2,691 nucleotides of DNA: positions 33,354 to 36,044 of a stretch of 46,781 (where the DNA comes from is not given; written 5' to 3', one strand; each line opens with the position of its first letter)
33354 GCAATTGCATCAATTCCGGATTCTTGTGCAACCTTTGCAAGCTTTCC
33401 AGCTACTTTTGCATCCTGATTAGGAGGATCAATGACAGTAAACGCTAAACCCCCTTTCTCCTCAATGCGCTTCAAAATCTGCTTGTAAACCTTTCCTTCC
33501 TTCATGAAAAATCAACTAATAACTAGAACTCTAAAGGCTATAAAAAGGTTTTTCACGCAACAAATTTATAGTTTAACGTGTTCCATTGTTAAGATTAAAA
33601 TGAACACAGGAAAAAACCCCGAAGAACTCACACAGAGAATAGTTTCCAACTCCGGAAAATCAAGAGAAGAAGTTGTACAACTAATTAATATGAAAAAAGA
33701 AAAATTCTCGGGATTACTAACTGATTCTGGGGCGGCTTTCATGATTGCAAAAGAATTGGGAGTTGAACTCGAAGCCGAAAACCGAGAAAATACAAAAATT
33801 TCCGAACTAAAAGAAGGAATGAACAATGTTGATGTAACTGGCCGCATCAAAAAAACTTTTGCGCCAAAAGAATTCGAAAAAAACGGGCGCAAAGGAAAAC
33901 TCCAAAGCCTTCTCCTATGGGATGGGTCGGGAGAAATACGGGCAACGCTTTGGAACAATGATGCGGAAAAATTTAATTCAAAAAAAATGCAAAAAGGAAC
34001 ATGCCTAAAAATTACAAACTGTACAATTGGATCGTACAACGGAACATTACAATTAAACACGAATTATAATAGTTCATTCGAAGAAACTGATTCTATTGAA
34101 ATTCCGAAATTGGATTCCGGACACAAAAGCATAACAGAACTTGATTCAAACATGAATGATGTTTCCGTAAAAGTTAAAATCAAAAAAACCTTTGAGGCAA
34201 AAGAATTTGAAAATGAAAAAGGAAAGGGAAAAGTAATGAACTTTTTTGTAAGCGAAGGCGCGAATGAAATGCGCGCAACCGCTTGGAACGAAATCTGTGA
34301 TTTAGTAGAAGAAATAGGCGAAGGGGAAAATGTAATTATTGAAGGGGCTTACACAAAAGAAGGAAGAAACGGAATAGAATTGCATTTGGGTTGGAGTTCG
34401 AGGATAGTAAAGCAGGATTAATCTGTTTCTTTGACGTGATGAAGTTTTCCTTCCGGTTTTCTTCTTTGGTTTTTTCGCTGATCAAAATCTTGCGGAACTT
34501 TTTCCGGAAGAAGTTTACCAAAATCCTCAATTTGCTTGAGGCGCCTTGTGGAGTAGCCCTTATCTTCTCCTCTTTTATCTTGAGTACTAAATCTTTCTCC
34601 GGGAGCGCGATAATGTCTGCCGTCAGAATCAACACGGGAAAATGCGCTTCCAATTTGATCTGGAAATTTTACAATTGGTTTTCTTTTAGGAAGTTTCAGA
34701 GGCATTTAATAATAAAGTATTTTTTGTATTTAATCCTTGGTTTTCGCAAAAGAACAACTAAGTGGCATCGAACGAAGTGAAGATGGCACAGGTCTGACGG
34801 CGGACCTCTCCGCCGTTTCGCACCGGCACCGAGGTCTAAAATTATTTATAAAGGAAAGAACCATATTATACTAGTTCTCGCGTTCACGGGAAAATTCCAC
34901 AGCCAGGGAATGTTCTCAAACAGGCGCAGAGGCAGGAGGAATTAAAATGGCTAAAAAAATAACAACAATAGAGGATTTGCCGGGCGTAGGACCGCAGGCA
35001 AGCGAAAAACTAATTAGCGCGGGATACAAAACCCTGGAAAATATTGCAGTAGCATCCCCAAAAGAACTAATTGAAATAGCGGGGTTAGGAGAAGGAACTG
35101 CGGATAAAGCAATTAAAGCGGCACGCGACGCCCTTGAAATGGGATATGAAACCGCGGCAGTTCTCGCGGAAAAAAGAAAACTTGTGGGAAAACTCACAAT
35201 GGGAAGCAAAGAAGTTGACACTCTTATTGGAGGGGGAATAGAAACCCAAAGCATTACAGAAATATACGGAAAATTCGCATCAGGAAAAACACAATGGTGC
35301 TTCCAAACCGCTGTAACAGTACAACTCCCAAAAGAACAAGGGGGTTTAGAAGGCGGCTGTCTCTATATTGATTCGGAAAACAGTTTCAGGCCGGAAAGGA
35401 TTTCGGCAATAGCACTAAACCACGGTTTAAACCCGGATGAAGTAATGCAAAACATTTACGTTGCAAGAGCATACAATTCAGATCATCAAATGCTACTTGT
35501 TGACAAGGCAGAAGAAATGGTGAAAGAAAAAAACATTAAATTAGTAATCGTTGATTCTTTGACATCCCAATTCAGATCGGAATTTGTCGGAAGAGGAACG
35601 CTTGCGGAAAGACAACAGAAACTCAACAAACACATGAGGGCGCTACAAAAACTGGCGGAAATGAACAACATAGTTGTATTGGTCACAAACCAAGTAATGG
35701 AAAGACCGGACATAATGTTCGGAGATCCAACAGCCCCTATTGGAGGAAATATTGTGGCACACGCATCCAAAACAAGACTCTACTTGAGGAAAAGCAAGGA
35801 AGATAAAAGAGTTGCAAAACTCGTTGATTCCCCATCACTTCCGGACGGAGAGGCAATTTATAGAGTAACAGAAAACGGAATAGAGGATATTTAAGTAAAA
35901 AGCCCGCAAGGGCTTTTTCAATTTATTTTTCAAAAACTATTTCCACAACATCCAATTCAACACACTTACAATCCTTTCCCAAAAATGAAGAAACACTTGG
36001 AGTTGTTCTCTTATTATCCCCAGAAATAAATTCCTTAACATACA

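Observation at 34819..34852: Identical GC-rich box (tandem GCACCG hexamers) exactly 12 nt upstream of the TATA boxes of radA, nurA and vapBC: candidate undescribed repair/stress operator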

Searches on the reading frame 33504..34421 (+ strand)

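Call 9: search_protein_families(library=pfam, proteins=[window:33504-34421:+])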
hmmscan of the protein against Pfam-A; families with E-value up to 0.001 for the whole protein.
window:33504-34421:+ (305 aa): 5 families
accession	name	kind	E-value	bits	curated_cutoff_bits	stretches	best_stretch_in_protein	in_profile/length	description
PF01336.31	tRNA_anti-codon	-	2.2e-12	47.2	27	1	110-185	2-68/75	OB-fold nucleic acid binding domain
PF16900.11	REPA_OB_2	-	2.9e-06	27.6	27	1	106-191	10-94/98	Replication protein A OB domain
PF17244.8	CDC24_OB3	-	9.4e-06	26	25.4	1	102-179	2-79/216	Cell division control protein 24, OB domain 3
PF09999.14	DUF2240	-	0.0002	21.5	22.3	1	40-91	88-139/144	Uncharacterized protein conserved in archaea (DUF2240)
PF21473.3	Ssb-like_OB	-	0.00025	21.6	24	0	120-186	28-89/97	Single-stranded DNA binding protein Ssb-like, OB fold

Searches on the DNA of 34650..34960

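Call 22: search_rna_families(source=window, start=34650, end=34960, threshold=evalue, max_evalue=10)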
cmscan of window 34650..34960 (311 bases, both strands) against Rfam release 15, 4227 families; matches with E-value up to 10: 0.
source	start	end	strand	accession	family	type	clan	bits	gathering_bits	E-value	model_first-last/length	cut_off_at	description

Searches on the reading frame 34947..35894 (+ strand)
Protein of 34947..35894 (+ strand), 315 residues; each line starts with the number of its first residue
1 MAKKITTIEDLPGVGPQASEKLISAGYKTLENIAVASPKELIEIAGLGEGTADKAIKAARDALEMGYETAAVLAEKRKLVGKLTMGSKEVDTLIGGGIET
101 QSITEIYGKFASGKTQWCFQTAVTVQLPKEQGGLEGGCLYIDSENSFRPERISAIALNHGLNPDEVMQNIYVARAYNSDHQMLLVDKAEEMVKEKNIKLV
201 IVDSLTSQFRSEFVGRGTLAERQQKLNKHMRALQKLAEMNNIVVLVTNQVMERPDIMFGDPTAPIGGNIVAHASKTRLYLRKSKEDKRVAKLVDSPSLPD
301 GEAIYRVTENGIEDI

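Call 9: search_protein_families(library=pfam, proteins=[window:34947-35894:+])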
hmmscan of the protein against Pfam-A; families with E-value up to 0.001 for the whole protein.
window:34947-35894:+ (315 aa): 11 families
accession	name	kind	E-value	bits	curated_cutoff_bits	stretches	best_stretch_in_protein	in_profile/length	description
PF08423.17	Rad51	-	8.1e-95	317.2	22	1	76-314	1-243/244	Rad51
PF00154.27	RecA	-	1.1e-17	64.8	27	1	55-290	2-228/262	recA bacterial DNA recombination protein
PF14520.12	HHH_5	-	5.9e-13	49.5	27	1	8-61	4-57/57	Helix-hairpin-helix domain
PF13481.12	AAA_25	-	2.3e-06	27.8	27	1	88-210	20-157/195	AAA domain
PF00633.29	HHH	-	8.2e-06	25.8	24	0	29-54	1-26/30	Helix-hairpin-helix motif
PF11731.14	Cdd1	-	5.7e-05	23.7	25.5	1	3-43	3-43/86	Pathogenicity locus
PF12826.13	HHH_2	-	0.00013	22.5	27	1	12-54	9-50/64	Helix-hairpin-helix motif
PF06745.19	ATPase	-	0.00027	20.8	26.6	0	86-289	4-196/231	KaiC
PF10391.15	DNA_pol_lambd_f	-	0.00037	20.7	29.8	0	13-35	8-30/51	Fingers domain of DNA polymerase lambda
PF03796.21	DnaB_C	-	0.0007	19.5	27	0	182-251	115-179/255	DnaB-like helicase C terminal domain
PF21999.2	IMS_HHH_1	-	0.00072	20.4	27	0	9-41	1-33/53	DNA polymerase-iota, thumb domain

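Call 10: find_encoding_contigs(protein=window:34947-35894:+, flank=10000, max_places=10)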
Protein window:34947-35894:+ (315 aa): 9 contigs read that carry it; 6 places shown.
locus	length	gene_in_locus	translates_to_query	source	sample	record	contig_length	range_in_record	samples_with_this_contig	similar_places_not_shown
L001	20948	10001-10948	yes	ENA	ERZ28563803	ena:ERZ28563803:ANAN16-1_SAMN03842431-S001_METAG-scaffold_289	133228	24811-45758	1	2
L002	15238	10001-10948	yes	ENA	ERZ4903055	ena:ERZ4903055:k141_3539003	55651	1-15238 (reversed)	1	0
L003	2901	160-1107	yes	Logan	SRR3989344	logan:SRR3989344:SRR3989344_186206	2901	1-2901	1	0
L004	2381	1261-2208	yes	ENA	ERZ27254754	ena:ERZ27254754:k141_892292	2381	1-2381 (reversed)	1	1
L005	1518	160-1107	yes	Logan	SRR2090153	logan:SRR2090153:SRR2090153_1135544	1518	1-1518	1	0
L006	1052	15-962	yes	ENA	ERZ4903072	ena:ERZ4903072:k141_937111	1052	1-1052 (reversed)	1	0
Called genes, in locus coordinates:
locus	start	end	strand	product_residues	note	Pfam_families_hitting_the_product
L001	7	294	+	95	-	PF21473:OB_Ssb-like (weak), PF01336:tRNA_anti-codon (weak)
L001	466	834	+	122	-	PF01938:TRAM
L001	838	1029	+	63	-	-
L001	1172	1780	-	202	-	-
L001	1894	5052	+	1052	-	PF02881:SRP54_N, PF14890:Intein_splicing, PF14528:LAGLIDADG_3, PF00448:SRP54, PF02978:SRP_SPB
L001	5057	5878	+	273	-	PF01478:Peptidase_A24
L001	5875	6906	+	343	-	PF00383:dCMP_cyt_deam_1, PF14437:MafB19-deam, PF01872:RibD_C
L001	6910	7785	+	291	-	PF01370:Epimerase, PF04321:RmlD_sub_bind, PF05368:NmrA (weak), PF13460:NAD_binding_10, PF01073:3Beta_HSD, PF02719:Polysacc_synt_2 (weak), PF07993:NAD_binding_4, PF16363:GDP_Man_Dehyd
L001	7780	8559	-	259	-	PF01884:PcrB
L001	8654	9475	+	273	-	PF16900:REPA_OB_2 (weak), PF17244:CDC24_OB3 (faint), PF01336:tRNA_anti-codon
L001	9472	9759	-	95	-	-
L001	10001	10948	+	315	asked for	PF00633:HHH (faint), PF14520:HHH_5, PF00154:RecA_N, PF08423:Rad51, PF13481:AAA_25 (weak)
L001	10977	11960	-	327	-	PF21238:Pus10_C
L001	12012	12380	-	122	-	PF02629:CoA_binding (faint), PF13380:CoA_binding_2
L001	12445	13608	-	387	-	PF00390:malic, PF03949:Malic_M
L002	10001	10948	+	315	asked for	PF00633:HHH (faint), PF14520:HHH_5, PF00154:RecA_N, PF08423:Rad51, PF13481:AAA_25 (weak)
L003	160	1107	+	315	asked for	PF00633:HHH (faint), PF14520:HHH_5, PF00154:RecA_N, PF08423:Rad51, PF13481:AAA_25 (weak)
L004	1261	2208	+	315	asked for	PF00633:HHH (faint), PF14520:HHH_5, PF00154:RecA_N, PF08423:Rad51, PF13481:AAA_25 (weak)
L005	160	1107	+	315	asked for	PF00633:HHH (faint), PF14520:HHH_5, PF00154:RecA_N, PF08423:Rad51, PF13481:AAA_25 (weak)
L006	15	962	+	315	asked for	PF00633:HHH (faint), PF14520:HHH_5, PF00154:RecA_N, PF08423:Rad51, PF13481:AAA_25 (weak)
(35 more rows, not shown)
